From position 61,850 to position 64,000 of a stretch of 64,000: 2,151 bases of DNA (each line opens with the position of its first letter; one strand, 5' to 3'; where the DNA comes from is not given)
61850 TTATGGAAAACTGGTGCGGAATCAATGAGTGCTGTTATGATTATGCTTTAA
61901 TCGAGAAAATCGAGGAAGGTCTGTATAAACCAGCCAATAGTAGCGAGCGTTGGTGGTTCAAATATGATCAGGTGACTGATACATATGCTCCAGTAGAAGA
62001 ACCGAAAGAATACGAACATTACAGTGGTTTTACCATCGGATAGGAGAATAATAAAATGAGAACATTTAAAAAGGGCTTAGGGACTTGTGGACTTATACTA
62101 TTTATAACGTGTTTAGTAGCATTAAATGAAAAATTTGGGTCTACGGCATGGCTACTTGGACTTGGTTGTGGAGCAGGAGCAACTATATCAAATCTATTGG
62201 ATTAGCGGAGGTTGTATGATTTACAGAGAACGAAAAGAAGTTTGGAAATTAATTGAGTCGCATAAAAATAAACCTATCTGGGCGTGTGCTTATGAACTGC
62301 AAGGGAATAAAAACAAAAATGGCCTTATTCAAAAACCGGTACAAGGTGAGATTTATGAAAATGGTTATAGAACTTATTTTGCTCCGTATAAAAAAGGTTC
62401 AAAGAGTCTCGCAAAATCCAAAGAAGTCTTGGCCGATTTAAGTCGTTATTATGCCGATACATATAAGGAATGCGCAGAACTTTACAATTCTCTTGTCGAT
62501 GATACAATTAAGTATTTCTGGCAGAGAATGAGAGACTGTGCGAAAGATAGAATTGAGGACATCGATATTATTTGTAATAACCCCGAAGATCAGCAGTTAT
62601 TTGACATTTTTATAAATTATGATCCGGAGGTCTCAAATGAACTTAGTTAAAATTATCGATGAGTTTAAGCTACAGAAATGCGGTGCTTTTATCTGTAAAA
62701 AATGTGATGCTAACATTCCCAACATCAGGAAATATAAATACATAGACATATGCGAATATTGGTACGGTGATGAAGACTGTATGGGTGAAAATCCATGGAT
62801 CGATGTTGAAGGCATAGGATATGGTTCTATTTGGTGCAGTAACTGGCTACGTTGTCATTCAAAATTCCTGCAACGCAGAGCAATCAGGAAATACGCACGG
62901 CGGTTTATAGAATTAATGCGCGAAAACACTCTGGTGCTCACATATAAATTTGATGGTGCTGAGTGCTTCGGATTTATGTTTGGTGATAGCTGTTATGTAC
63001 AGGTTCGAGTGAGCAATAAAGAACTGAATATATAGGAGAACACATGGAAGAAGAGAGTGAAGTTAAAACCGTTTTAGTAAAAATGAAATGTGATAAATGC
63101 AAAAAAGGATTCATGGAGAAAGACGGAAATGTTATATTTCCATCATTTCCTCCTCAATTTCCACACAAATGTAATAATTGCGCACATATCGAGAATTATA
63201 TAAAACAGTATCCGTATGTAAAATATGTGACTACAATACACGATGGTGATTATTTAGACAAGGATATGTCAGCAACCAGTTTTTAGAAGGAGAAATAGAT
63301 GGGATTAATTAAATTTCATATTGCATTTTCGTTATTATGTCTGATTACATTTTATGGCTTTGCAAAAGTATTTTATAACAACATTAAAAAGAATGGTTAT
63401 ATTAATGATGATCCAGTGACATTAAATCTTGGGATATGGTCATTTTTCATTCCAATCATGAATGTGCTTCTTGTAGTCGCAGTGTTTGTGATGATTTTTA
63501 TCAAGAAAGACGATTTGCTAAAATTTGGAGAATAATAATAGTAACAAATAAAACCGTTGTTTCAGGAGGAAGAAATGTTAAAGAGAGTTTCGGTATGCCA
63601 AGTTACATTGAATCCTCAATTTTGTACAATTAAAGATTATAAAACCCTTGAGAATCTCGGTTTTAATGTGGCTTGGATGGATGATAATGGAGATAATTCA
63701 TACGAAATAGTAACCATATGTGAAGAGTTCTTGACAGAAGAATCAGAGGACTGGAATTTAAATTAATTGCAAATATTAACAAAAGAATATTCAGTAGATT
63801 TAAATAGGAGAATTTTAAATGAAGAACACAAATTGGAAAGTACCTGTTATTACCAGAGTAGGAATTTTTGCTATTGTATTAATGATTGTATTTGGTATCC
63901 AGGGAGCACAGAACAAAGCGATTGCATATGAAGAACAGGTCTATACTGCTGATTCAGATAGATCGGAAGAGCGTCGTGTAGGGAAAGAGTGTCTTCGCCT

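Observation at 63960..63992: Illumina adapter at the 3' end of the window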

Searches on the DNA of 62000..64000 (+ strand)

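Call 8: search_dna_similar(query=window:62000-64000:+, collection=phages, mode=distant, max_rows=15)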
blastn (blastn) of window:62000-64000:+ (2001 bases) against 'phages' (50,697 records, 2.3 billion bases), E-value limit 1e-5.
Records with a match: 7; places in all: 9; records where one place covers at least 80% of the query: 0.
Best place of each record, by identity: >=99% 6; 95-99% 1.
By first word of the organism name: Escherichia 2; Bacteriophage 1; Enterococcus 1; Klebsiella 1; Bifidobacterium 1; Pbunalikevirus 1.
By host as written in the record: - 2; Escherichia coli 2; Enterococcus faecalis EF-JMSS09 1; Bifidobacterium pseudocatenulatum U19 1; Chyrseobacterium sp. 1.
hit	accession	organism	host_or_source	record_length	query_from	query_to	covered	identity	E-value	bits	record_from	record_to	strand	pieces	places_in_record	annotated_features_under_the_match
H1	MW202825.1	Bacteriophage sp.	Manatee Spring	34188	1961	2001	2%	100.0%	1e-10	75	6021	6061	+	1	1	hypothetical protein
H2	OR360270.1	Enterococcus phage SSMH01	Enterococcus faecalis EF-JMSS09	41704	1959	1995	2%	100.0%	2e-8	68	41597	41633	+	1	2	none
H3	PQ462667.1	Escherichia phage HMD-P3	Escherichia coli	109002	1956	1993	2%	97.4%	2e-7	65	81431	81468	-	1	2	tail protein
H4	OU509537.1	Klebsiella pneumoniae phage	not known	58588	1961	1996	2%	100.0%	5e-8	66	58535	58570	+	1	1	record has no annotation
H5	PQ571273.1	Bifidobacterium phage BP1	Bifidobacterium pseudocatenulatum U19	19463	1961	1995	2%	100.0%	2e-7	64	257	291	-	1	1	none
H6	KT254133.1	Pbunalikevirus phiFenriz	Chyrseobacterium sp.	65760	1961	1993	2%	100.0%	2e-6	61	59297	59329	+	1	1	none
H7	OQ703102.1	Escherichia phage vB_EcoP-R1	Escherichia coli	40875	1961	1992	2%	100.0%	8e-6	59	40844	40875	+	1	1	none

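Call 12: get_annotated_region(hit=H1, flank=150)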
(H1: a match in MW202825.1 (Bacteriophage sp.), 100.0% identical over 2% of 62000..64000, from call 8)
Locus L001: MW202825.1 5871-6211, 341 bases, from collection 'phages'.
description: UNVERIFIED_CONTAM: Bacteriophage sp. isolate ctah5458, complete genome.
organism: Bacteriophage sp. (NCBI taxid 38018)
taxonomy: Viruses
host: -; source: Manatee Spring; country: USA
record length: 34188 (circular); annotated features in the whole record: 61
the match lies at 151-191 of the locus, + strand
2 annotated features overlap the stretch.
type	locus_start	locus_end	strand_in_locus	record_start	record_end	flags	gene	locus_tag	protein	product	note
CDS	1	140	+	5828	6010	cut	-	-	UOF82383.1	hypothetical protein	-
CDS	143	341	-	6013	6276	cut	-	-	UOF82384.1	hypothetical protein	-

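Call 13: get_annotated_region(hit=H2, flank=150)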
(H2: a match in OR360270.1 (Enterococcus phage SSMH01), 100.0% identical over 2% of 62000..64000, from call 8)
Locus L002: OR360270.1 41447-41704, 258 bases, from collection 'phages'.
description: Enterococcus phage SSMH01, complete genome.
organism: Enterococcus phage SSMH01 (NCBI taxid 3075855)
taxonomy: Viruses; Duplodnaviria; Heunggongvirae; Uroviricota; Caudoviricetes; Efquatrovirus
host: Enterococcus faecalis EF-JMSS09; source: -; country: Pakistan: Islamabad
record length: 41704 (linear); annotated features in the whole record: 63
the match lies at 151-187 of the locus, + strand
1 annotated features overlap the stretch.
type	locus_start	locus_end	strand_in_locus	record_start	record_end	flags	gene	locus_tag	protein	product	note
CDS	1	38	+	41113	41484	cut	-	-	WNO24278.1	hypothetical protein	conserved hypothetical_63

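Call 14: get_annotated_region(hit=H4, flank=150)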
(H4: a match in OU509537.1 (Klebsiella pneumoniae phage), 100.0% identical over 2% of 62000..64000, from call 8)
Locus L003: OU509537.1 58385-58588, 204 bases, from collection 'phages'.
description: Klebsiella pneumoniae phage strain 5899STDY8049230 genome assembly, chromosome: 1.
organism: Klebsiella pneumoniae phage (NCBI taxid 1915306)
taxonomy: Viruses
host: -; source: not known; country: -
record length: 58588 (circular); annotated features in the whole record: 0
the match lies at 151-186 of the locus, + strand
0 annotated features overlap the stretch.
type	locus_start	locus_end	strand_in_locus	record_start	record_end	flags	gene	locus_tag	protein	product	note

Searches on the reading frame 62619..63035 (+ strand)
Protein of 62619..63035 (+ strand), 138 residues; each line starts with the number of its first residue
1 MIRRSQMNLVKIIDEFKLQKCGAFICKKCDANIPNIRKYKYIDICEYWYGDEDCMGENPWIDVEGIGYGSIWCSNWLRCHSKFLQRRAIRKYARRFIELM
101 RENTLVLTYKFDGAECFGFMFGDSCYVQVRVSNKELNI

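Call 21: find_encoding_contigs(protein=window:62619-63035:+, flank=10000, max_places=10)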
Protein window:62619-63035:+ (138 aa): no gene with exactly this product is on record in the collection.

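Call 51: find_encoding_contigs(protein=window:62637-63035:+, flank=1500, max_places=10)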
Protein window:62637-63035:+ (132 aa): 22 contigs read that carry it; 10 places shown.
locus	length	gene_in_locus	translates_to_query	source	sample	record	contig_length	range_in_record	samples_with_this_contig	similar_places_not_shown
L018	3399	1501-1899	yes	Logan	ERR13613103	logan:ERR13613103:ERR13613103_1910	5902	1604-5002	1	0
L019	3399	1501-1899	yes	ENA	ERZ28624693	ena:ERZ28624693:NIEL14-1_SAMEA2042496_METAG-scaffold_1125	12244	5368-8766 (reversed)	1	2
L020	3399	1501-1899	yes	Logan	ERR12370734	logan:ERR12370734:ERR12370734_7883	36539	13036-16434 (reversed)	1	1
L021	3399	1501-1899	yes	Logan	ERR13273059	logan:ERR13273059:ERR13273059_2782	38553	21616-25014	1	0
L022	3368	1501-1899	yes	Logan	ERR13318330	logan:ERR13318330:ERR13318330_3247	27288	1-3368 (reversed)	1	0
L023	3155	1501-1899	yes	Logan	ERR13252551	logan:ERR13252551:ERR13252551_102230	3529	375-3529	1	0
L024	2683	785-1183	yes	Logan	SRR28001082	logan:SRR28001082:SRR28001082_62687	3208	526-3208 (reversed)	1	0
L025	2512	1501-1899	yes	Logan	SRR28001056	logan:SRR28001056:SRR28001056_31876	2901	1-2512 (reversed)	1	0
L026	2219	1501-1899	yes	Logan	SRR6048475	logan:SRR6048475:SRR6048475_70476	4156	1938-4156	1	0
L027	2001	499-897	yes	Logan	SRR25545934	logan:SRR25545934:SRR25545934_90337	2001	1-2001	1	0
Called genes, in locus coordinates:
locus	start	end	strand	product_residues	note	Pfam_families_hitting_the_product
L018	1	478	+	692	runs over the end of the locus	?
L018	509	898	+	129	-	-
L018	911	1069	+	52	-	-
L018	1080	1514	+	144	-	-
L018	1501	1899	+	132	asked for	-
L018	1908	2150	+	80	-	-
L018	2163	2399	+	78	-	-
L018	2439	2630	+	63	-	-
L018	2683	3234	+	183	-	PF04011:LemA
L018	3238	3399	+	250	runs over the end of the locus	-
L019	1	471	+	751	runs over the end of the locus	PF14490:HHH_RecD2, PF13086:AAA_11 (faint), PF05970:PIF1 (faint), PF13245:AAA_19, PF13604:AAA_30, PF20720:nSTAND3 (weak), PF18335:SH3_13, PF13538:UvrD_C_2, +1 more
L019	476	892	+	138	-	-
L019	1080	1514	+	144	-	-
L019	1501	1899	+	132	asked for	-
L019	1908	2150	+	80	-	-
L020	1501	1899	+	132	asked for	-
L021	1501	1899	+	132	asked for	-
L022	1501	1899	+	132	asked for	-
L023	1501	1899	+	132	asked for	-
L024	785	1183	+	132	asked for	-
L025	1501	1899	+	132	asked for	-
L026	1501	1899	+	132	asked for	-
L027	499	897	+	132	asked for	-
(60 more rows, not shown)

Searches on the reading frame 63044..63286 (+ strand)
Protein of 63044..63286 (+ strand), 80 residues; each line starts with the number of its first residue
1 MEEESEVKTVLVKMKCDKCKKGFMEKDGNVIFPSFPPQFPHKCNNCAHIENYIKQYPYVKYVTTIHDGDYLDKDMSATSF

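Call 31: find_encoding_contigs(protein=window:63044-63286:+, flank=10000, max_places=10)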
Protein window:63044-63286:+ (80 aa): 24 contigs read that carry it; 10 places shown.
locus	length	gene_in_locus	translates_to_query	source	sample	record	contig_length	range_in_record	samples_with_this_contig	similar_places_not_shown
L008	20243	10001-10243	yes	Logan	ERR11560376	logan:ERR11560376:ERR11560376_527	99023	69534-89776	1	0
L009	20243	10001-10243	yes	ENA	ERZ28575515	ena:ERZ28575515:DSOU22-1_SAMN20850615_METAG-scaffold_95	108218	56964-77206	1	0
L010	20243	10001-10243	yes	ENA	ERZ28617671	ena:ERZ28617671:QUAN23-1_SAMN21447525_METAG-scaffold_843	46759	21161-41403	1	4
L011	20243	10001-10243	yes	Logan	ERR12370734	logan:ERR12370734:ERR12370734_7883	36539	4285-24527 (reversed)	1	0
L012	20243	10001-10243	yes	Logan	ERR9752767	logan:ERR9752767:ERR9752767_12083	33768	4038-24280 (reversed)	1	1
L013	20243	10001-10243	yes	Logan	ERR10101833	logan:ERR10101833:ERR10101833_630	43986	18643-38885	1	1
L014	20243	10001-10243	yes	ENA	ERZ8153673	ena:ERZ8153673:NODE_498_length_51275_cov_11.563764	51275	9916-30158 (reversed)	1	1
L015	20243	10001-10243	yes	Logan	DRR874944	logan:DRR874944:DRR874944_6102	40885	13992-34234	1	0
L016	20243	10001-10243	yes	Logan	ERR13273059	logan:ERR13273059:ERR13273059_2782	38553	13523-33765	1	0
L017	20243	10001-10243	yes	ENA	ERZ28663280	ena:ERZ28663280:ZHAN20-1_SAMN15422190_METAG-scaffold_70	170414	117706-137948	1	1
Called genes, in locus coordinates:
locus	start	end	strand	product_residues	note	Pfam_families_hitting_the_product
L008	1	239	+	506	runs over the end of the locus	-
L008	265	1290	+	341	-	-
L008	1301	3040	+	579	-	PF01368:DHH, PF17768:RecJ_OB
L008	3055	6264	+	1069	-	PF02811:PHP, PF07733:DNA_pol3_alpha, PF17657:DNA_pol3_finger, PF14579:HHH_6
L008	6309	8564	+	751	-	PF14490:HHH_RecD2, PF05970:PIF1 (faint), PF13086:AAA_11 (faint), PF13245:AAA_19, PF13604:AAA_30, PF20720:nSTAND3 (weak), PF18335:SH3_13, PF13538:UvrD_C_2, +1 more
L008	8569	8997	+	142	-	-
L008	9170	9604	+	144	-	-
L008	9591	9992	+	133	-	-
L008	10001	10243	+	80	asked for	-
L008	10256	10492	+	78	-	-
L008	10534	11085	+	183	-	PF04011:LemA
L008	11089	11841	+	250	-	-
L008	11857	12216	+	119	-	-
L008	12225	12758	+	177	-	-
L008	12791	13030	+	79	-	-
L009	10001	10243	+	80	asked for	-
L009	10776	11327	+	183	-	PF04011:LemA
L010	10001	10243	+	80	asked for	-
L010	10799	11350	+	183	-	PF04011:LemA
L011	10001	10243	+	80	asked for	-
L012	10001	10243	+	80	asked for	-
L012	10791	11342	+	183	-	PF04011:LemA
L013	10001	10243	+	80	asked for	-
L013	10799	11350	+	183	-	PF04011:LemA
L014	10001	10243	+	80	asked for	-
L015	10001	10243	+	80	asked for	-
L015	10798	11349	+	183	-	PF04011:LemA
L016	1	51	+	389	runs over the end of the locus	PF13479:AAA_24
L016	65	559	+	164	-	-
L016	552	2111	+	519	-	PF03796:DnaB_C (weak)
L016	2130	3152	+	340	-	-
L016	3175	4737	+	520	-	PF01368:DHH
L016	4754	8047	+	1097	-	PF02811:PHP, PF07733:DNA_pol3_alpha, PF17657:DNA_pol3_finger, PF14579:HHH_6 (weak)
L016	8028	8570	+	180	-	PF02732:ERCC4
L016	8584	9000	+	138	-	-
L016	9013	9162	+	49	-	-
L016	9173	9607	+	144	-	-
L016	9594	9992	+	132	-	-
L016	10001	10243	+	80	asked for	-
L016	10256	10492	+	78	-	-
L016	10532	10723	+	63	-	-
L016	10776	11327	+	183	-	PF04011:LemA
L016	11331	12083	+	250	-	-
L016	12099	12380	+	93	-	-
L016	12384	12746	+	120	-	-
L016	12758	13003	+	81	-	-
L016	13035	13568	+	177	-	-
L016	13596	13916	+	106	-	-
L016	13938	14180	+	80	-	-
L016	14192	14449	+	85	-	-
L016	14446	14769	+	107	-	-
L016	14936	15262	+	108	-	-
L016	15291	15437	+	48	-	-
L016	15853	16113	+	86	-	-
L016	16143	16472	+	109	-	-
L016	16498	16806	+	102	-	-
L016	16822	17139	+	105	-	-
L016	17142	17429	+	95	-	PF21825:Sequestin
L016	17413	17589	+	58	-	-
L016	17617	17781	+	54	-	-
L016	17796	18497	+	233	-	-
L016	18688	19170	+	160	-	PF22745:Nlig-Ia, PF01653:DNA_ligase_aden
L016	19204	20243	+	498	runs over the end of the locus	PF01653:DNA_ligase_aden, PF03120:OB_DNA_ligase, PF00533:BRCT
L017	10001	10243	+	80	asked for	-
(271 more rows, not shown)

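Call 47: search_protein_families(library=pfam, proteins=[L016:10776-11327:+, L016:11331-12083:+], max_evalue=0.01)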
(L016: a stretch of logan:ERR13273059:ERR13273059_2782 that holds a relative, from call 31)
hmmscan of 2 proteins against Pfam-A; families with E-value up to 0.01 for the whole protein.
L016:10776-11327:+ (183 aa): 1 family
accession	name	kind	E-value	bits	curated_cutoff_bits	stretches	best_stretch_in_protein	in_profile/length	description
PF04011.17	LemA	-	2.2e-29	102.6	26.2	1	46-170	3-140/149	LemA family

L016:11331-12083:+ (250 aa): 0 families

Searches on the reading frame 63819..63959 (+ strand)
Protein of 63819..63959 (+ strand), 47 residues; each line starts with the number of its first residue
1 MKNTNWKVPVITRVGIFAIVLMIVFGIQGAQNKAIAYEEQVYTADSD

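Call 23: search_protein_families(library=pfam, proteins=[window:63819-63959:+], max_evalue=10)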
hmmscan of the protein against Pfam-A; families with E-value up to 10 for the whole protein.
seq(47 aa): 0 families

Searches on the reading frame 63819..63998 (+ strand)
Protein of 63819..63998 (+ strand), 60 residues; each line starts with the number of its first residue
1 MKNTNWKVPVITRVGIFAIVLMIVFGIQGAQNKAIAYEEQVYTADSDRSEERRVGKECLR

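Call 23: search_protein_families(library=pfam, proteins=[window:63819-63998:+], max_evalue=10)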
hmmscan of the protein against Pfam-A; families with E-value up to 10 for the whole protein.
seq(60 aa): 0 families

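Call 41: find_encoding_contigs(protein=window:63819-63998:+, flank=10000, max_places=5)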
Protein seq(60 aa) (60 aa): no gene with exactly this product is on record in the collection.
